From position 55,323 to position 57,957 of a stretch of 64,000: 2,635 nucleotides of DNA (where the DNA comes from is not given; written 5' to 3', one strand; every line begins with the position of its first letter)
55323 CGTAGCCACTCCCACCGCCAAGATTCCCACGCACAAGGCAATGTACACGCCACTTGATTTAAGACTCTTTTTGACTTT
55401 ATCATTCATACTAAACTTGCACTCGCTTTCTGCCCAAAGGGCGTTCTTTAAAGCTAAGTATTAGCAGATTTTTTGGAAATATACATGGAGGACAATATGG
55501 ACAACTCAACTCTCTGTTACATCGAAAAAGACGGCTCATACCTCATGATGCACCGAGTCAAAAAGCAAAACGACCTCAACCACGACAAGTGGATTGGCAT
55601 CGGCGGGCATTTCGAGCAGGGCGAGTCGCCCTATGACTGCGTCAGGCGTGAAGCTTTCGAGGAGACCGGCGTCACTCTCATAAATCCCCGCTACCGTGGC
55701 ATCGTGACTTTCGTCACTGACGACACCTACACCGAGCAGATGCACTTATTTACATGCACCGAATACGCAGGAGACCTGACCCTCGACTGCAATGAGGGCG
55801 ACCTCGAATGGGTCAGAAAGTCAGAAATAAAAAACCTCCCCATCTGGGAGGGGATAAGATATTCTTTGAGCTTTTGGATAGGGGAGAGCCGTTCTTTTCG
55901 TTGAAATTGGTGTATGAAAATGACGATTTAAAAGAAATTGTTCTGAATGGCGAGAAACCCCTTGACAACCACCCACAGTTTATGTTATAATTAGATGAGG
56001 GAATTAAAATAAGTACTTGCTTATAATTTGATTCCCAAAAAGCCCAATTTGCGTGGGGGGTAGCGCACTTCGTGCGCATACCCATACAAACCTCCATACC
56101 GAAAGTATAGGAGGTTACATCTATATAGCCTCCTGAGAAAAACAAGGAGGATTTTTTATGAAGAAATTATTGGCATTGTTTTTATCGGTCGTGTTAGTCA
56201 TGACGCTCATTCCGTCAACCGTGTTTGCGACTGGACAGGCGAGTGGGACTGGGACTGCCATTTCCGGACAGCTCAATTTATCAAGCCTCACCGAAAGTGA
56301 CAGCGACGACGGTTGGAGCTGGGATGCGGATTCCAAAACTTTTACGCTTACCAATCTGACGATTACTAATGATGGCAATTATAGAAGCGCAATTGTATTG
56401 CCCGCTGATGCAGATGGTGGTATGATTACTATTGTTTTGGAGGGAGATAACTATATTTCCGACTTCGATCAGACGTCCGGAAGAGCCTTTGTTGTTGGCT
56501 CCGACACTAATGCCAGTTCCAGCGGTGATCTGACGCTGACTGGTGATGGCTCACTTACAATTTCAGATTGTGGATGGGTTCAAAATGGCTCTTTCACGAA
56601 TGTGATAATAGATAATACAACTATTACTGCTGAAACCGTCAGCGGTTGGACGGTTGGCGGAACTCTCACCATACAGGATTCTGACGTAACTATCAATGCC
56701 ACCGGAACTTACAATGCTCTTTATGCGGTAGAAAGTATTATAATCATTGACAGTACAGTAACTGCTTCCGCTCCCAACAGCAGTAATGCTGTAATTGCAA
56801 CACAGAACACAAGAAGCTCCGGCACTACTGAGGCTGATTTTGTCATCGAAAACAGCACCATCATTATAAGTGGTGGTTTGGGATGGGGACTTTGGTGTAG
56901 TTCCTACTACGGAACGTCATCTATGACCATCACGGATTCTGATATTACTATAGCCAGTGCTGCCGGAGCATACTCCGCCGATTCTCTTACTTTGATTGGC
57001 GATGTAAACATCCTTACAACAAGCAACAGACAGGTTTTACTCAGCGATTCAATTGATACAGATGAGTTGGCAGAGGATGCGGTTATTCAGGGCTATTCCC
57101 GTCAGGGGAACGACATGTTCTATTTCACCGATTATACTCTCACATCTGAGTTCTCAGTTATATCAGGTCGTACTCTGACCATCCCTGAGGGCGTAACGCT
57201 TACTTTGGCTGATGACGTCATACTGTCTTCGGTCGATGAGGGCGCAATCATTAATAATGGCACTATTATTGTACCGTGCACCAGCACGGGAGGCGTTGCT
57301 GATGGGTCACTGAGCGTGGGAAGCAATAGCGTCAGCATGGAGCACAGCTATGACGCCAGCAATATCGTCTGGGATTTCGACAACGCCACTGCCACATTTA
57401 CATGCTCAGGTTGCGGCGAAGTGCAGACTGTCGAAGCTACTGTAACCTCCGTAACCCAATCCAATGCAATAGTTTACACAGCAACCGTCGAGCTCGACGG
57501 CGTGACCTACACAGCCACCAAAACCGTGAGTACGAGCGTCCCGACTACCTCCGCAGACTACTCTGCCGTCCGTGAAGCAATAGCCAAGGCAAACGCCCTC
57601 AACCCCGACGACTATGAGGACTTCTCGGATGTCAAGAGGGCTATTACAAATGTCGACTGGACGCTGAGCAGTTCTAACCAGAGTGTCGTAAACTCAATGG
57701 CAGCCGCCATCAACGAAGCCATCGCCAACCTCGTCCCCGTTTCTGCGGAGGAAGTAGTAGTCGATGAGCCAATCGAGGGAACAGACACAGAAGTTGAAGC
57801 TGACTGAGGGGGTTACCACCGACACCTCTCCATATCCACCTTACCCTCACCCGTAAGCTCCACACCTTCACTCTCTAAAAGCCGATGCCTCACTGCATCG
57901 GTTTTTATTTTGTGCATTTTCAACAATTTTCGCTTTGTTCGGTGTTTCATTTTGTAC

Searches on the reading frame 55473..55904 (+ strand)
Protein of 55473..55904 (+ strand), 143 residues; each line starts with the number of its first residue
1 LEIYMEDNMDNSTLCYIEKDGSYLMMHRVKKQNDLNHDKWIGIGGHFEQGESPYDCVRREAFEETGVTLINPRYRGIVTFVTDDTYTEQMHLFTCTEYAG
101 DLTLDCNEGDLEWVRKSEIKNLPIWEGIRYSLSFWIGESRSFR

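Call 19: search_protein_families(library=pfam, proteins=[window:55473-55904:+], max_evalue=0.01)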
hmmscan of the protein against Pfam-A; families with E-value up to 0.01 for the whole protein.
window:55473-55904:+ (143 aa): 2 families
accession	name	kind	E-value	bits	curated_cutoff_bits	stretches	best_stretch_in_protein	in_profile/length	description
PF00293.34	NUDIX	-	5.2e-15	56.1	21.1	1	18-127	12-126/134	NUDIX domain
PF14815.12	NUDIX_4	-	0.0048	17.1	35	1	15-129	3-108/113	NUDIX domain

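Call 88: find_encoding_contigs(protein=window:55473-55904:+, flank=900, max_places=10)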
Protein window:55473-55904:+ (143 aa): no gene with exactly this product is on record in the collection.

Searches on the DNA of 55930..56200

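Call 5: search_rna_families(source=window, start=55930, end=56200, threshold=evalue, max_evalue=10, show_alignments=3)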
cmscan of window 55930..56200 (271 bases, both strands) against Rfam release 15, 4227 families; matches with E-value up to 10: 2.
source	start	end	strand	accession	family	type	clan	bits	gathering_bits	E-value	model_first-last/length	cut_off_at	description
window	55968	56061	+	RF00332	snoZ266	Gene; snRNA; snoRNA; CD-box;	-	16.4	43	2.3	1-90/90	no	Small nucleolar RNA Z266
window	56104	56196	-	RF01511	Afu_304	Gene; snRNA; snoRNA; CD-box;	-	11.8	35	8.9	1-107/107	no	A. fumigatus snoRNA Afu_304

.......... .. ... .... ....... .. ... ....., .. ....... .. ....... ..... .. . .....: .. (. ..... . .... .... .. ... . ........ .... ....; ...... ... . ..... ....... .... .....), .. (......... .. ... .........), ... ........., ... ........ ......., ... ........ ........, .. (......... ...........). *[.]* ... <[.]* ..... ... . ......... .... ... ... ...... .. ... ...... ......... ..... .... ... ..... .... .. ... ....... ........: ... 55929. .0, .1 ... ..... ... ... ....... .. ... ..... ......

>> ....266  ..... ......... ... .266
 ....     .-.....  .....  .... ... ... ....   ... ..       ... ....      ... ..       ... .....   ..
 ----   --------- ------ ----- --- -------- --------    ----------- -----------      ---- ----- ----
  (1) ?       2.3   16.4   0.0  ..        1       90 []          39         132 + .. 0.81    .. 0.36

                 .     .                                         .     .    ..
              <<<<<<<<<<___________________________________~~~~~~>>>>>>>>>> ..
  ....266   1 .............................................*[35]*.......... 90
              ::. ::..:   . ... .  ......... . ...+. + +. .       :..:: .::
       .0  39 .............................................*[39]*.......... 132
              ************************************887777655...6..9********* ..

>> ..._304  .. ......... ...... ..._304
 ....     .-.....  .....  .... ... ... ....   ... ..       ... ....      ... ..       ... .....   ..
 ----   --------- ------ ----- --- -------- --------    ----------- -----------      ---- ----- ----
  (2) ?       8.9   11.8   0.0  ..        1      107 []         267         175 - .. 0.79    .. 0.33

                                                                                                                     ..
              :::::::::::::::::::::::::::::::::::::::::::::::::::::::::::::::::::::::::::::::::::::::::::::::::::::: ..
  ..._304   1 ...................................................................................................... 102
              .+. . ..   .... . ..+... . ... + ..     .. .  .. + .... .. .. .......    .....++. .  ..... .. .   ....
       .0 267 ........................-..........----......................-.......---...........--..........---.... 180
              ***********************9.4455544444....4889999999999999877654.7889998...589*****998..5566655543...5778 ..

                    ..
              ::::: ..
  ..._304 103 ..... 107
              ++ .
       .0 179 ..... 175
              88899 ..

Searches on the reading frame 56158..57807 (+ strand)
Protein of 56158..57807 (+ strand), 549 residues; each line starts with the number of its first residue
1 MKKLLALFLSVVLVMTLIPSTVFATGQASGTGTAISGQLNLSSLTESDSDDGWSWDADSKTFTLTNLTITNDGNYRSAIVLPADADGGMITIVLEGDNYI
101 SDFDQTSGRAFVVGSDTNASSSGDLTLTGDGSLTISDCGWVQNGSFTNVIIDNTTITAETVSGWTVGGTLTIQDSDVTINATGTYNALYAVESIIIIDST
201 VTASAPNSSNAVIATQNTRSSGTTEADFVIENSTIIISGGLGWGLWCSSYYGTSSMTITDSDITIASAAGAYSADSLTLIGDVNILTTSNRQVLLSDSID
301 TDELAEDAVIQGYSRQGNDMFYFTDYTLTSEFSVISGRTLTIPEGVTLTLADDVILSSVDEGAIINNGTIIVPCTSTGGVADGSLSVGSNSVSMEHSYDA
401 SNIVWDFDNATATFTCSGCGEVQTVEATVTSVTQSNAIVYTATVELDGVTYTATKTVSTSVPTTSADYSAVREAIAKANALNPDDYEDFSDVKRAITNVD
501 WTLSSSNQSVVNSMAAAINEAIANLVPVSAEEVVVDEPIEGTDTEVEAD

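Call 19: search_protein_families(library=pfam, proteins=[window:56158-57807:+], max_evalue=0.01)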
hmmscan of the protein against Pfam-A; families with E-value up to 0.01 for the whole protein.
window:56158-57807:+ (549 aa): 1 family
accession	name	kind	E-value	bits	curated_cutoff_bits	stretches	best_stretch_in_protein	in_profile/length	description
PF00696.33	AA_kinase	-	0.00014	22.1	24.9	0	225-306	123-202/234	Amino acid kinase family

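Call 48: find_related_loci(query=window:56158-57807:+, collection=genome_contigs, flank=1500)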
Query window:56158-57807:+ (549 aa) in genome_contigs; peptide patterns used: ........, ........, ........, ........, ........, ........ (x = any residue, [..] = any of these).
130 stretches matched a pattern; 6 encode a relative of the query (tblastn E <= 1e-3); 6 distinct loci.
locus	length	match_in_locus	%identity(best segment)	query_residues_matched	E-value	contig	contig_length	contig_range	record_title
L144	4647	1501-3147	82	1-549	0e+0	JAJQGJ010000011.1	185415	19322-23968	MAG: Oscillospiraceae bacterium isolate U.11_4 NODE_5_length_185415_cov_51.769416, whole genome shotgun sequence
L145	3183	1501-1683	56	465-525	3e-15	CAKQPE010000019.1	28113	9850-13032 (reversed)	MAG: uncultured Eubacteriales bacterium isolate REFINED_METABAT215_TOP10_CONTIGS_1500_ASSEMBLY_K77_MERGED__Hadza_MoBio_h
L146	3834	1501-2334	55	446-539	1e-13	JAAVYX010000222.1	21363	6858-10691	MAG: Clostridiales bacterium isolate ABMPRH_142_0 k141_1338708, whole genome shotgun sequence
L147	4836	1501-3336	41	465-527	2e-9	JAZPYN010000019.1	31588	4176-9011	MAG: Acutalibacteraceae bacterium isolate T1900044647_TS20190113.MAGScoT_cleanbin_000010 SGB_1385_k141_2157298, whole ge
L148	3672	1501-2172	36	449-540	9e-9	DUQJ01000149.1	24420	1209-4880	MAG TPA_asm: Clostridiales bacterium isolate AS08sgBPME_396 231554_AS08, whole genome shotgun sequence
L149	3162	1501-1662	43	476-527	2e-7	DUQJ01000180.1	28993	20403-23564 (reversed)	MAG TPA_asm: Clostridiales bacterium isolate AS08sgBPME_396 272376_AS08, whole genome shotgun sequence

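Call 89: find_encoding_contigs(protein=window:56158-57807:+, flank=700, max_places=10)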
Protein window:56158-57807:+ (549 aa): 2 contigs read that carry it; 1 place shown.
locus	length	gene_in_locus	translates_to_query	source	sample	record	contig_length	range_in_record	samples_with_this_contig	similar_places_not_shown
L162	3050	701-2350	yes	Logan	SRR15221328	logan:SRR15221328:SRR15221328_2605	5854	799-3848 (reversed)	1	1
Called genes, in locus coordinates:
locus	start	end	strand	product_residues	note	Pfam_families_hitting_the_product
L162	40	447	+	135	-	PF00293:NUDIX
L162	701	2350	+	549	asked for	-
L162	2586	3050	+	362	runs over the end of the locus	-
